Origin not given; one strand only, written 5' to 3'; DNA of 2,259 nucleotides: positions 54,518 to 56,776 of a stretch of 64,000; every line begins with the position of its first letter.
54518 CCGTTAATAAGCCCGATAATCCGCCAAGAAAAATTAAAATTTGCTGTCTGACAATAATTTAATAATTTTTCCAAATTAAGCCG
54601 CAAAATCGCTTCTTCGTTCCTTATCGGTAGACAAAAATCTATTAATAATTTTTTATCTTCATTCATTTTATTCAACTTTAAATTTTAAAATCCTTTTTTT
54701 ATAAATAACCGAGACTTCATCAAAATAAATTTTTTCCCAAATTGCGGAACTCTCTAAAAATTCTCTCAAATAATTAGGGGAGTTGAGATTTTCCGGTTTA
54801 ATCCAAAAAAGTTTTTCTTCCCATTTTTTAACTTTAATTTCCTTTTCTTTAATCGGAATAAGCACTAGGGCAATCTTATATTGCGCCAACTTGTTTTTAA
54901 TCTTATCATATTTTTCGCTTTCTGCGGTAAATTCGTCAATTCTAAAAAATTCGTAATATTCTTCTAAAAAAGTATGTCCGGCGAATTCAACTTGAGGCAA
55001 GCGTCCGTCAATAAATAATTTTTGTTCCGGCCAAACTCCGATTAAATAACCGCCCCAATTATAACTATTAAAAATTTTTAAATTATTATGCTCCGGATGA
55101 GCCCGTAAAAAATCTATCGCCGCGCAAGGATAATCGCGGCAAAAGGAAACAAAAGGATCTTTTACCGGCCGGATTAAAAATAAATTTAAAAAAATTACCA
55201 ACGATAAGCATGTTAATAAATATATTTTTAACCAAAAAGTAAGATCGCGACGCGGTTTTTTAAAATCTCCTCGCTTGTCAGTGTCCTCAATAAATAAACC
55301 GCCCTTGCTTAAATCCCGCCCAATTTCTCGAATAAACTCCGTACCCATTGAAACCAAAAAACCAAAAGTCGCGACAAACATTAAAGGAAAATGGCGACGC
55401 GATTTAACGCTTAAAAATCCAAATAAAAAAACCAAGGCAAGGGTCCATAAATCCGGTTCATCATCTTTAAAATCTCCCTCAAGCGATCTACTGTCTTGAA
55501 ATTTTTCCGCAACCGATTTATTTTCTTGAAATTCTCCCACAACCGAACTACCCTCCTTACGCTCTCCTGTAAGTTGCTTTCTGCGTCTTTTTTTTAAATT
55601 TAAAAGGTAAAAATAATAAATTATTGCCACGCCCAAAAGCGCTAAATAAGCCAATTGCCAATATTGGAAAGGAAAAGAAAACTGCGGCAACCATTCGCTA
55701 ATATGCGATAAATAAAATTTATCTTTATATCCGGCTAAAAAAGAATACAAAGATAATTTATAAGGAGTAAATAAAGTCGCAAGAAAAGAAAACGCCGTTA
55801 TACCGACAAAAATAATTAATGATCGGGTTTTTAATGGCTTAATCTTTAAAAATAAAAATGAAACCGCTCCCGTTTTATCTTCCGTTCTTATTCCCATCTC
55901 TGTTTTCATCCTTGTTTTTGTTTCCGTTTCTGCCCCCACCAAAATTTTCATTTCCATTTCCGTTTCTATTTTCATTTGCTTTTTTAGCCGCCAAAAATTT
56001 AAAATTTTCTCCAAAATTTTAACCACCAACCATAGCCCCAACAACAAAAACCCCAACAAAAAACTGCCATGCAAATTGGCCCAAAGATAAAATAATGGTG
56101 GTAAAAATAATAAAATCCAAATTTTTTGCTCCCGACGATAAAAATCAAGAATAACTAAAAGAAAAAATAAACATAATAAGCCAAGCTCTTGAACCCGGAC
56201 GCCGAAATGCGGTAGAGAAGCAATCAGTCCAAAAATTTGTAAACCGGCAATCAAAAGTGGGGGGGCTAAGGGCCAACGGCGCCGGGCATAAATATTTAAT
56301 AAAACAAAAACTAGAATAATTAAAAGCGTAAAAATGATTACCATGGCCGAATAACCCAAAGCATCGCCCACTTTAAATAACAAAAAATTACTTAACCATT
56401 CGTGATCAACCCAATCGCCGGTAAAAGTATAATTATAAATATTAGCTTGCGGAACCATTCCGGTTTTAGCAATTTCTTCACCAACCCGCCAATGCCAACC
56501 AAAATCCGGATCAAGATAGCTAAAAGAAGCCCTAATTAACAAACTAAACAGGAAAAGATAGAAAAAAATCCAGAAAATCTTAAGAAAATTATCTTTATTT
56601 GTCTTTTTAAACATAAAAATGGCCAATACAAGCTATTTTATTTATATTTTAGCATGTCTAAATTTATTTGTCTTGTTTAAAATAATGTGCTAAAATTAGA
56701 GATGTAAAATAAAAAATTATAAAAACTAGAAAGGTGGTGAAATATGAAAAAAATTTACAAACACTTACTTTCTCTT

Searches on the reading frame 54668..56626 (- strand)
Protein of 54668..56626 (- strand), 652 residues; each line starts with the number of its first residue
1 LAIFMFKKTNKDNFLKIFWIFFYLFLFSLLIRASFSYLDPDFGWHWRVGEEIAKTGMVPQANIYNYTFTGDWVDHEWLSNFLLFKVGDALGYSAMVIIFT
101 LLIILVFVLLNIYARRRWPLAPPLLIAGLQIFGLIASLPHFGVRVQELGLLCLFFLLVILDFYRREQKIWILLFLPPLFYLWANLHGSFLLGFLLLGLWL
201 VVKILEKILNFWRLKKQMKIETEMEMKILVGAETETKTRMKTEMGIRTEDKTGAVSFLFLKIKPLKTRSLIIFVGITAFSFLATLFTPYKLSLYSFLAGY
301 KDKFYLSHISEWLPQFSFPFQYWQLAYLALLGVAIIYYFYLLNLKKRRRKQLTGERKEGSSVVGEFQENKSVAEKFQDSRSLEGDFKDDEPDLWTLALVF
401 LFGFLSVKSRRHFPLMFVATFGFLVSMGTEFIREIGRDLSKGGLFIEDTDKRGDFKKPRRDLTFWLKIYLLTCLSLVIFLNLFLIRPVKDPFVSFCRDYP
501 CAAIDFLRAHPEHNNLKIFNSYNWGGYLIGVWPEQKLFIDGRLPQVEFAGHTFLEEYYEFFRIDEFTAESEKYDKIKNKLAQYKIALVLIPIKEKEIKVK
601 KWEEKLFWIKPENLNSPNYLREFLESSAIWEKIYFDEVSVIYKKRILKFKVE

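Call 7: search_protein_families(library=pfam, proteins=[window:54668-56626:-], max_evalue=0.001)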
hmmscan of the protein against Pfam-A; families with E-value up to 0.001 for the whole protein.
window:54668-56626:- (652 aa): 0 families

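Call 78: search_protein_families(library=pfam, proteins=[window:54668-56626:-], max_evalue=5)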
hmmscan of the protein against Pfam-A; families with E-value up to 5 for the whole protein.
window:54668-56626:- (652 aa): 0 families

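Call 79: search_protein_families(library=ncbifam, proteins=[window:54668-56626:-], max_evalue=1)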
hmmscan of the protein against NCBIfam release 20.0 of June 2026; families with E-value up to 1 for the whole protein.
window:54668-56626:- (652 aa): 0 families

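Call 80: find_homologous_proteins(query=window:54668-56626:-)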
Query window:54668-56626:- (652 aa): 431 proteins with E <= 0.001 among 8000 candidates; the best 120 are listed.
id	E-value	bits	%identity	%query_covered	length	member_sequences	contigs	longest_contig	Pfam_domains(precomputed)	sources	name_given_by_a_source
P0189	0.0e+0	1320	91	99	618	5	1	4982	-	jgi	jgi:hypothetical protein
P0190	7.8e-176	605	47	94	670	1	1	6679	-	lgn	-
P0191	7.4e-153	529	47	94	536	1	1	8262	-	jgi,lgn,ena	-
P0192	2.8e-151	524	46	94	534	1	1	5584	-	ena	-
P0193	5.5e-148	513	43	95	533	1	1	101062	-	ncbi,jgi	jgi:hypothetical protein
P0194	3.5e-147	510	48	48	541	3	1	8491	-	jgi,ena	-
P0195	3.9e-147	510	45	94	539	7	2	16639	-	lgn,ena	-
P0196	5.7e-147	510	45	95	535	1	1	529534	-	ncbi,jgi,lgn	ncbi:MAG: hypothetical protein WC249_00150 [Patescibacteria group bacterium]|jgi:hypothetical protei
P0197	9.4e-147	509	44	94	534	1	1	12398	-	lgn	-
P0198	2.0e-146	508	45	97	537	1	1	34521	-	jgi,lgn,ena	-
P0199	2.2e-146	508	45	98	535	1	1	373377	-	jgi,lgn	jgi:hypothetical protein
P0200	2.8e-146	507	43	98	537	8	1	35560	-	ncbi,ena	-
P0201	1.6e-145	505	45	97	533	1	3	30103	-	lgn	-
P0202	2.2e-145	504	43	98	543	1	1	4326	-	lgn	-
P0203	1.0e-143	499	42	97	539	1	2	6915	-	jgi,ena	-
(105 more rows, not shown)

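Call 91: predict_structure(alignment_id=A6)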
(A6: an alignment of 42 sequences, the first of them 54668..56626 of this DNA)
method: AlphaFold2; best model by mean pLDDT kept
length: 652 residues; sequences in the alignment: 42
mean_pLDDT: 85.1   pTM: 0.86
mean pLDDT of the five models: 85.1, 82.3, 82.3, 82.2, 80.7
residues with pLDDT >= 90: 380; 70-90: 160; 50-70: 80; < 50: 32
segments of 3 or more residues with pLDDT < 50: 240-242, 244-261, 443-446
pLDDT, mean of each block of 10 residues (from residue 1): 58 90 98 94 94 94 84 89 97 97 98 91 95 96 93 98 94 98 96 98 94 83 75 54 47 42 81 98 96 84 78 82 95 97 88 67 51 55 55 94 95 96 96 80 51 56 85 97 95 94 97 94 92 88 72 86 79 91 96 86 87 84 95 97 81 44
secondary structure, 60 per line:
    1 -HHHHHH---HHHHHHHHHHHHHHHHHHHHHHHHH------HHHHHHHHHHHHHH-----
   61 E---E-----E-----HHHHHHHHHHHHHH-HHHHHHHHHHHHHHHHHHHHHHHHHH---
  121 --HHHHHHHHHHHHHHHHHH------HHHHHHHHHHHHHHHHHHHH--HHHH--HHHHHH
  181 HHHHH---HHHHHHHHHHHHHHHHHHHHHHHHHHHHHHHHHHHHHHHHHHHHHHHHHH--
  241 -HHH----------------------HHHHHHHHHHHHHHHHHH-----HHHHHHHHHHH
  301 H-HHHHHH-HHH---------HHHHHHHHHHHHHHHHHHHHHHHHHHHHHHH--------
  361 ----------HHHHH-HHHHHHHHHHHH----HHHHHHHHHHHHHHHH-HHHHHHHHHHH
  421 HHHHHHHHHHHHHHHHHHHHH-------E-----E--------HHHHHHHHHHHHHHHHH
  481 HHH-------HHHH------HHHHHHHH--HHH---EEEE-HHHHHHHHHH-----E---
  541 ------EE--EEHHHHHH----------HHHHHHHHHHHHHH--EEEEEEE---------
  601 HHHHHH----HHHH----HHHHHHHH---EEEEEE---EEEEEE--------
elements in order: H2-7 H11-35 H42-55 H77-90 H92-117 H123-140 H147-166 H169-172 H175-185 H189-238 H267-284 H290-301 H303-308 H322-352 H371-375 H377-388 H393-408 H410-441 H464-483 H491-494 H501-508 E517-520 H522-531 H553-558 H569-582 E585-591 H601-606 H611-614 H619-626 E630-635 E639-644

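Call 93: fold_search(model_id=the predicted structure, library=pdb)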
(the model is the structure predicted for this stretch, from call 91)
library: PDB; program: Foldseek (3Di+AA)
matches with E <= 10: 59; with E <= 0.001: 6
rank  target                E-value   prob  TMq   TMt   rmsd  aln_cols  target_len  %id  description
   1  7zlg_A                9.3e-06  1.00  0.47  0.46  16.4       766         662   10  Cryo-EM structure of C-mannosyltransferase CeDPY19, in complex with acceptor peptide and bound to CMT2-Fab and anti-Fa (released 2023-01-11)
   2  8b6l_I                6.2e-05  1.00  0.50  0.48  20.3       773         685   10  Subtomogram average of the human Sec61-TRAP-OSTA-translocon (released 2022-12-07)
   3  9n9j_I                6.8e-05  1.00  0.49  0.46  20.2       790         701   10  Structure of a GRP94 folding intermediate engaged with a CCDC134- and FKBP11-bound secretory translocon (released 2025-11-19)
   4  6ezn_F                2.9e-04  1.00  0.47  0.47  15.2       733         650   11  Cryo-EM structure of the yeast oligosaccharyltransferase (OST) complex (released 2018-01-17)
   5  7oci_F                2.9e-04  1.00  0.45  0.46  17.2       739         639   10  Cryo-EM structure of yeast Ost6p containing oligosaccharyltransferase complex (released 2022-02-16)
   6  8pn9_A                6.2e-04  1.00  0.49  0.48  17.2       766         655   10  Structure of human oligosaccharyltransferase OST-A complex bound to NGI-1 (released 2024-05-08)
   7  6s7o_A                1.2e-03  1.00  0.49  0.49  17.0       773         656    9  Cryo-EM structure of human oligosaccharyltransferase complex OST-A (released 2019-12-18)
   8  7e9s_A                1.5e-03  1.00  0.39  0.31  15.2       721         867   11  Archaeal oligosaccharyltransferase AglB from Archaeoglobus fulgidus in complex with an inhibitory peptide and a dolich (released 2021-09-08)
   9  6gxc_A                3.0e-03  1.00  0.42  0.39  13.6       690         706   11  Bacterial oligosaccharyltransferase PglB in complex with an inhibitory peptide and a reactive lipid-linked oligosaccha (released 2018-11-14)
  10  5ogl_A                4.7e-03  1.00  0.43  0.40  14.1       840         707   11  Structure of bacterial oligosaccharyltransferase PglB in complex with an acceptor peptide and an lipid-linked oligosac (released 2017-10-25)
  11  3rce_A                8.7e-03  1.00  0.40  0.38  16.1       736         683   12  Bacterial oligosaccharyltransferase PglB (released 2011-06-15)
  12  3vu0_A                1.2e-02  1.00  0.14  0.48   7.9       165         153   12  Crystal structure of the C-terminal globular domain of oligosaccharyltransferase (AfAglB-S2, AF_0040, O30195_ARCFU) fr (released 2013-01-23)
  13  3vu0_B                2.7e-02  0.99  0.12  0.40   8.1       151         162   11  Crystal structure of the C-terminal globular domain of oligosaccharyltransferase (AfAglB-S2, AF_0040, O30195_ARCFU) fr (released 2013-01-23)
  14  3vu0_C                3.0e-02  1.00  0.14  0.48   7.9       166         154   12  Crystal structure of the C-terminal globular domain of oligosaccharyltransferase (AfAglB-S2, AF_0040, O30195_ARCFU) fr (released 2013-01-23)
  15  5f15                  2.9e-01  0.84  0.37  0.43  14.3       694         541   10  Crystal Structure of ArnT from Cupriavidus metallidurans bound to Undecaprenyl phosphate (released 2016-02-17)
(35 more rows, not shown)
